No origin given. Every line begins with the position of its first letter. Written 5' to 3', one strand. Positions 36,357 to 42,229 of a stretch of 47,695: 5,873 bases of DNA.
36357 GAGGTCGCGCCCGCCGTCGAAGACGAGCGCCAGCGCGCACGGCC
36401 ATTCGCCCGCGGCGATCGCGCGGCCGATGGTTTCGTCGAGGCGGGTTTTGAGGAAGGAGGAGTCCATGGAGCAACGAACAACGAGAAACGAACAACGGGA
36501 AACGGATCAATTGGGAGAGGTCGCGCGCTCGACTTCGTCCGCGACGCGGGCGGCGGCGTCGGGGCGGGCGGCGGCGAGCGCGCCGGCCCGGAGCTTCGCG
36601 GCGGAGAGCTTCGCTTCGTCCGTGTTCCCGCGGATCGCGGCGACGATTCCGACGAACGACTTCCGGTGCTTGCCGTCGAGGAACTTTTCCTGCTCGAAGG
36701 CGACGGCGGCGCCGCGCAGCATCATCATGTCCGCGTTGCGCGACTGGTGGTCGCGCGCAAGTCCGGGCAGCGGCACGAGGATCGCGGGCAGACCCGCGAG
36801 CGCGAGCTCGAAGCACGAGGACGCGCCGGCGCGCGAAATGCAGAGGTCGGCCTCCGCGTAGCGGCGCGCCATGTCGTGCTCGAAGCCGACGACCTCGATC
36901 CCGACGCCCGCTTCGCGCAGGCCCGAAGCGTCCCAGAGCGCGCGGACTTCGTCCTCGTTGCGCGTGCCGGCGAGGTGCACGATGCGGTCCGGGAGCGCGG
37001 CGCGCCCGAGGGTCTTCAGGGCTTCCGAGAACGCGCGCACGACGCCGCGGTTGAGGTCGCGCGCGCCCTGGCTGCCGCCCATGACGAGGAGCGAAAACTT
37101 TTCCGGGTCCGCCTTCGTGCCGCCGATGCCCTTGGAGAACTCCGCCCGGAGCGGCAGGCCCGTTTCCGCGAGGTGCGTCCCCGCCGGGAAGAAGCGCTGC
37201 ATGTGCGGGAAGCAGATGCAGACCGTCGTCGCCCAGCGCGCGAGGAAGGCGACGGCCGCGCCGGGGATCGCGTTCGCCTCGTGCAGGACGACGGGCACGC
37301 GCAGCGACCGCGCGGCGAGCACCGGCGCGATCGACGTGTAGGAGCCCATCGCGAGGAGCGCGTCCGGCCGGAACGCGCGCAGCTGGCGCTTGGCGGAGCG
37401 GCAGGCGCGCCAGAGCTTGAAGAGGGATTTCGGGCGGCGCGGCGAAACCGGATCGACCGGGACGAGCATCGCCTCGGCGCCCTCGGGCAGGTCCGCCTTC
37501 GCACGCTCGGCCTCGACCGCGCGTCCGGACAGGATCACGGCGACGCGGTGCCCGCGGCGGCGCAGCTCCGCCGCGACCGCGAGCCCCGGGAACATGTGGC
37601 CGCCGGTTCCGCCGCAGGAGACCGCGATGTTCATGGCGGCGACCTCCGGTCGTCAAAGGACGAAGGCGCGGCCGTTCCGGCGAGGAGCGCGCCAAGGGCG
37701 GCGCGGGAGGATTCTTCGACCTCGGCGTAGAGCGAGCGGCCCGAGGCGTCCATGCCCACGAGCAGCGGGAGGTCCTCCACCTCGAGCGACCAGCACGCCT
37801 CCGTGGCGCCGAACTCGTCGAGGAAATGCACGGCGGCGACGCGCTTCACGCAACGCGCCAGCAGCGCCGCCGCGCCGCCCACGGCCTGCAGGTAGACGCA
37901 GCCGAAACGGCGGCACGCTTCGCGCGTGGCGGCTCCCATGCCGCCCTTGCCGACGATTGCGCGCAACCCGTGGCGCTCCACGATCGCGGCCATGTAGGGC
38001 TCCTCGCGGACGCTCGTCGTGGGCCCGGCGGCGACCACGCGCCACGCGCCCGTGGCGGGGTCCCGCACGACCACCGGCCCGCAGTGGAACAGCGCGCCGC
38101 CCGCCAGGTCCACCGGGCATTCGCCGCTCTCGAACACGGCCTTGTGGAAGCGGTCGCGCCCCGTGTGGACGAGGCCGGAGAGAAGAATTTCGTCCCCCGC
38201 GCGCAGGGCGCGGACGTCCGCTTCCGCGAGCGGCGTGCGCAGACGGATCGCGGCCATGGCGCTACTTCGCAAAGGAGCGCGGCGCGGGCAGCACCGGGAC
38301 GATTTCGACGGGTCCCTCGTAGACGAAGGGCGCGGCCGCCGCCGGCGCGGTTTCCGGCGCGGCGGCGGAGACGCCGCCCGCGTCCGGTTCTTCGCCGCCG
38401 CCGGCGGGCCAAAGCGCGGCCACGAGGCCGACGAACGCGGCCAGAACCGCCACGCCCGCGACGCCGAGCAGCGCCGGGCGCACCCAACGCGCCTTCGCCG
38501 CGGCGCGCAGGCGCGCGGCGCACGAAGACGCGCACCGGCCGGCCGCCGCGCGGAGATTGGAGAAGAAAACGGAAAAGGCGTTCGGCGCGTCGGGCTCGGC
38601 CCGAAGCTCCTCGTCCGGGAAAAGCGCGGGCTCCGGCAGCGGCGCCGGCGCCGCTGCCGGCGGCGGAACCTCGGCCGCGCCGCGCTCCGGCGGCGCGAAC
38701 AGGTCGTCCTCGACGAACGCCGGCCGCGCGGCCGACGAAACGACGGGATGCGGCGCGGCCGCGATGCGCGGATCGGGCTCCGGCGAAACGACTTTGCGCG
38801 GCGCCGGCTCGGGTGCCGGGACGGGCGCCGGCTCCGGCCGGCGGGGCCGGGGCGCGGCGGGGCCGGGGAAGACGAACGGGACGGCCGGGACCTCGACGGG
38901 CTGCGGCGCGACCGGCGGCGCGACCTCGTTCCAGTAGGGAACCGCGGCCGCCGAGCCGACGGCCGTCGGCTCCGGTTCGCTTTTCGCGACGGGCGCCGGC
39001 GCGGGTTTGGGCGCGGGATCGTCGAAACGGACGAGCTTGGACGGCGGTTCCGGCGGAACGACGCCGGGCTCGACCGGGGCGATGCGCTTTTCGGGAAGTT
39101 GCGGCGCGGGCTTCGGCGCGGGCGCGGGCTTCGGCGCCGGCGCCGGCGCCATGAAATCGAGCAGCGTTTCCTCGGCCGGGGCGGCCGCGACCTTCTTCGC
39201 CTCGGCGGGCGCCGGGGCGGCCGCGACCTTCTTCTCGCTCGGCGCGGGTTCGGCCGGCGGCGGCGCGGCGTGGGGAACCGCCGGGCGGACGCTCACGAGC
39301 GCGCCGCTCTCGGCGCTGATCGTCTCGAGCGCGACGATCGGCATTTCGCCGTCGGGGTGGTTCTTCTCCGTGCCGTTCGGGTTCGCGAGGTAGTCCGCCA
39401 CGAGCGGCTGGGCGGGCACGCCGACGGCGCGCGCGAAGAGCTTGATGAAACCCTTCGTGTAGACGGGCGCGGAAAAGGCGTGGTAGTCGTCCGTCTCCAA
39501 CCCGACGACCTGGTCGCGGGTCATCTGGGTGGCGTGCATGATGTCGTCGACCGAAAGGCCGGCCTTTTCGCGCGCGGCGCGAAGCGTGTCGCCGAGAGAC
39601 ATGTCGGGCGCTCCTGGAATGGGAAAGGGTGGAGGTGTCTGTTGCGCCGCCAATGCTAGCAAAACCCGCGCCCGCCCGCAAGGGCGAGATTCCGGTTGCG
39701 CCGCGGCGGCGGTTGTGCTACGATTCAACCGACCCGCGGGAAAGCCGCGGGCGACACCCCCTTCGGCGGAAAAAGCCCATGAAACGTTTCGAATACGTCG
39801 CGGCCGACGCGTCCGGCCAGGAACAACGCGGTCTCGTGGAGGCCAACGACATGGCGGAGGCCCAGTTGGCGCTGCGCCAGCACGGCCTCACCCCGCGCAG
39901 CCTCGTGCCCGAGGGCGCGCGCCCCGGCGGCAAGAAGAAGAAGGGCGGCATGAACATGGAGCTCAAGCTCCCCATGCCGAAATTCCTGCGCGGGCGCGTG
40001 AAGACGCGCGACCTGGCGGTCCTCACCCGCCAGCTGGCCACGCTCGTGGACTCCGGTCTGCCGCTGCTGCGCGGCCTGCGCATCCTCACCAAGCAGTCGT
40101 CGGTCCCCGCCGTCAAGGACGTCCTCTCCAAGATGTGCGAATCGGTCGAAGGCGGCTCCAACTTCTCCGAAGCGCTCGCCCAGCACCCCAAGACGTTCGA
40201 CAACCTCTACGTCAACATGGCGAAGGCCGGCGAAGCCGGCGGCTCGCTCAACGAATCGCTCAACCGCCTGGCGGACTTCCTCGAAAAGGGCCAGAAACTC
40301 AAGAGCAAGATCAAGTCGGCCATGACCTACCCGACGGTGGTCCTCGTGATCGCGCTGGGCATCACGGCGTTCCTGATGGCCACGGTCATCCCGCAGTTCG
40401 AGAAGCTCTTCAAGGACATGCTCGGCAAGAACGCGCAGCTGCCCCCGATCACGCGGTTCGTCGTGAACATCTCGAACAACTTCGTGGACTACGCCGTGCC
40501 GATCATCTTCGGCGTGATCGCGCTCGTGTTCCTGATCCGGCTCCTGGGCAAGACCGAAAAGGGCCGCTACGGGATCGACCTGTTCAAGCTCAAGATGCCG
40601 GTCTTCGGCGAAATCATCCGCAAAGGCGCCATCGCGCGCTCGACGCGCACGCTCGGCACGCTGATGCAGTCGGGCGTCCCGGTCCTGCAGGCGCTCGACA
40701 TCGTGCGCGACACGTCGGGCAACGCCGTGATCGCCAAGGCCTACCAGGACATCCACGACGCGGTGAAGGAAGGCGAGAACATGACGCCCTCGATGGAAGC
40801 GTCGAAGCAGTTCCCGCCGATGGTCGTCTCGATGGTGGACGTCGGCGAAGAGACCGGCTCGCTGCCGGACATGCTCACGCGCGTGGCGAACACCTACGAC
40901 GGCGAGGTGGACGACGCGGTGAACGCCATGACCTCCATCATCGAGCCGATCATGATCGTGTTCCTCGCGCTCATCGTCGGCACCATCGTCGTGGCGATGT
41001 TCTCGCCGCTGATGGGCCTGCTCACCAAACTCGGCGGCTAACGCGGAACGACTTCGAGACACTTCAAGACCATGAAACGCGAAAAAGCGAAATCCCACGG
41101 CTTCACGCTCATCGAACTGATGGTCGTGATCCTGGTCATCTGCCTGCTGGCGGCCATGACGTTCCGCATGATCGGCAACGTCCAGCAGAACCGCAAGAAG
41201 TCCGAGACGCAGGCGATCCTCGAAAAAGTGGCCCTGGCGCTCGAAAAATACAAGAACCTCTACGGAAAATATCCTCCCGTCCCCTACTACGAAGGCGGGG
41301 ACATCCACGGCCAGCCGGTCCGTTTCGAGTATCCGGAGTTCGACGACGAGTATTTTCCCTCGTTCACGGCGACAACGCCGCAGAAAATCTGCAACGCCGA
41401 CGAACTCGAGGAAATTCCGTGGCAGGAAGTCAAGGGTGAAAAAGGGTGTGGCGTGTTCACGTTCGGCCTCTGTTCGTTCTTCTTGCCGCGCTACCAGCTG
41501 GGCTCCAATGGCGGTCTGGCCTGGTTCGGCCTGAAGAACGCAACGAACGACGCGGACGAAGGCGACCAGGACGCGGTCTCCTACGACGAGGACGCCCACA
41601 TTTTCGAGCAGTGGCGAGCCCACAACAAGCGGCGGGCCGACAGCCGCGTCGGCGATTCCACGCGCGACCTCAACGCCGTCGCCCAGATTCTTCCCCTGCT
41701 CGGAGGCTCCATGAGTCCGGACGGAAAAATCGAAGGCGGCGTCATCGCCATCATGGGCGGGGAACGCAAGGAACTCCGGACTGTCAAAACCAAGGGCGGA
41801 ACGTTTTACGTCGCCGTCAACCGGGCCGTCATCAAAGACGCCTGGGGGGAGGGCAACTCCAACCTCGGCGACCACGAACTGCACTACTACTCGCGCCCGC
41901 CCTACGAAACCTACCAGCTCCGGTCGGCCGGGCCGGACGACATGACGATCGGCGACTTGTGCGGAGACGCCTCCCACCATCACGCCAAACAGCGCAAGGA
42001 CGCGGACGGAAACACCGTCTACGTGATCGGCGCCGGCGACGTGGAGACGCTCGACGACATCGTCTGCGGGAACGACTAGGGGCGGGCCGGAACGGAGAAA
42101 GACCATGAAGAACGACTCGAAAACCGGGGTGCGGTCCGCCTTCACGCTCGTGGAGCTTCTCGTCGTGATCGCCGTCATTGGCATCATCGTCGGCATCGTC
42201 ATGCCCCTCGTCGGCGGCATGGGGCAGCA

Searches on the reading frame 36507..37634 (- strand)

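Call 21: search_protein_families(library=pfam, proteins=[window:36507-37634:-], max_evalue=0.01)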
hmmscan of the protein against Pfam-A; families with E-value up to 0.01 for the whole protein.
window:36507-37634:- (375 aa): 4 families
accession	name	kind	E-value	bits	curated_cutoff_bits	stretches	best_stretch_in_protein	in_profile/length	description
PF03033.26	Glyco_transf_28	-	1.2e-29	103.6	26.2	1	3-139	1-138/139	Glycosyltransferase family 28 N-terminal domain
PF04101.22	Glyco_tran_28_C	-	8.2e-27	94.7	22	1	182-318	2-128/166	Glycosyltransferase family 28 C-terminal domain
PF13579.12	Glyco_trans_4_4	-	5.5e-12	46.7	29.7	1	20-133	10-115/158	Glycosyl transferase 4-like domain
PF13439.12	Glyco_transf_4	-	1.2e-09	38.8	28.5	1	20-118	11-102/170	Glycosyltransferase Family 4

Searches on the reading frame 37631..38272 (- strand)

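Call 58: search_protein_families(library=pfam, proteins=[window:37631-38272:-], max_evalue=0.001)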
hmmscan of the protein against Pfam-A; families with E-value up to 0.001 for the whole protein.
window:37631-38272:- (213 aa): 1 family
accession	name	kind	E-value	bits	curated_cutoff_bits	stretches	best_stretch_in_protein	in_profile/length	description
PF05683.17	Fumerase_C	-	8.9e-46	156.2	22.2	1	6-184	26-204/205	Fumarase C-terminus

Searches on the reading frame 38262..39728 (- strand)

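Call 21: search_protein_families(library=pfam, proteins=[window:38262-39728:-], max_evalue=0.01)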
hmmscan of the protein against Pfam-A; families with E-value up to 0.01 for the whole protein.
window:38262-39728:- (488 aa): 2 families
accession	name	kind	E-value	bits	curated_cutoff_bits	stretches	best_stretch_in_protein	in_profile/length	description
PF13413.12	HTH_25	-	3e-16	59.4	24.6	1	48-109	1-62/62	Helix-turn-helix domain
PF13560.12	HTH_31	-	1.1e-05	26.1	27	1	45-106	2-58/64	Helix-turn-helix domain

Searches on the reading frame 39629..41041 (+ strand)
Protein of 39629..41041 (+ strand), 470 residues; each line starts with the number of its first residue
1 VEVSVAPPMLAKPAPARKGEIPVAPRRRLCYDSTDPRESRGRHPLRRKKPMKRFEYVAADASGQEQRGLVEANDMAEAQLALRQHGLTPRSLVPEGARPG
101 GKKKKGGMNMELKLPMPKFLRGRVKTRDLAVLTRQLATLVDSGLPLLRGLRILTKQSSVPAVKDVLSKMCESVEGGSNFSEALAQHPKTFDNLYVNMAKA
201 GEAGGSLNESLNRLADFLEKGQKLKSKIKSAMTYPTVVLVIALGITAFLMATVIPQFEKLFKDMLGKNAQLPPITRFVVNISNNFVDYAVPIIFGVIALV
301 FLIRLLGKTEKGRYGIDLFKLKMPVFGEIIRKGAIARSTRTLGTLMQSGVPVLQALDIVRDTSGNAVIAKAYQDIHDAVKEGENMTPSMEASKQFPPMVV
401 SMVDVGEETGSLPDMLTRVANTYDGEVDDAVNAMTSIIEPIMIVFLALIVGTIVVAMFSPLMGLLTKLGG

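Call 58: search_protein_families(library=pfam, proteins=[window:39629-41041:+], max_evalue=0.001)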
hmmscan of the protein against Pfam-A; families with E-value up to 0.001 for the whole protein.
window:39629-41041:+ (470 aa): 1 family
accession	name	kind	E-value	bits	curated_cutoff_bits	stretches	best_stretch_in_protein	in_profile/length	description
PF00482.28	T2SSF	-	1.3e-65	219.4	25.2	2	133-255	2-125/125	Type II secretion system (T2SS), protein F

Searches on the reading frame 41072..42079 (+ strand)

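Call 58: search_protein_families(library=pfam, proteins=[window:41072-42079:+], max_evalue=0.001)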
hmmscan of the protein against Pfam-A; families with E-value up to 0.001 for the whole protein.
window:41072-42079:+ (335 aa): 1 family
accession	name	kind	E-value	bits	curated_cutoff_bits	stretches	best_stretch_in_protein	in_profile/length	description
PF07963.17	N_methyl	-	1.2e-07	31.4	21.2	1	6-30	2-26/27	Prokaryotic N-terminal methylation motif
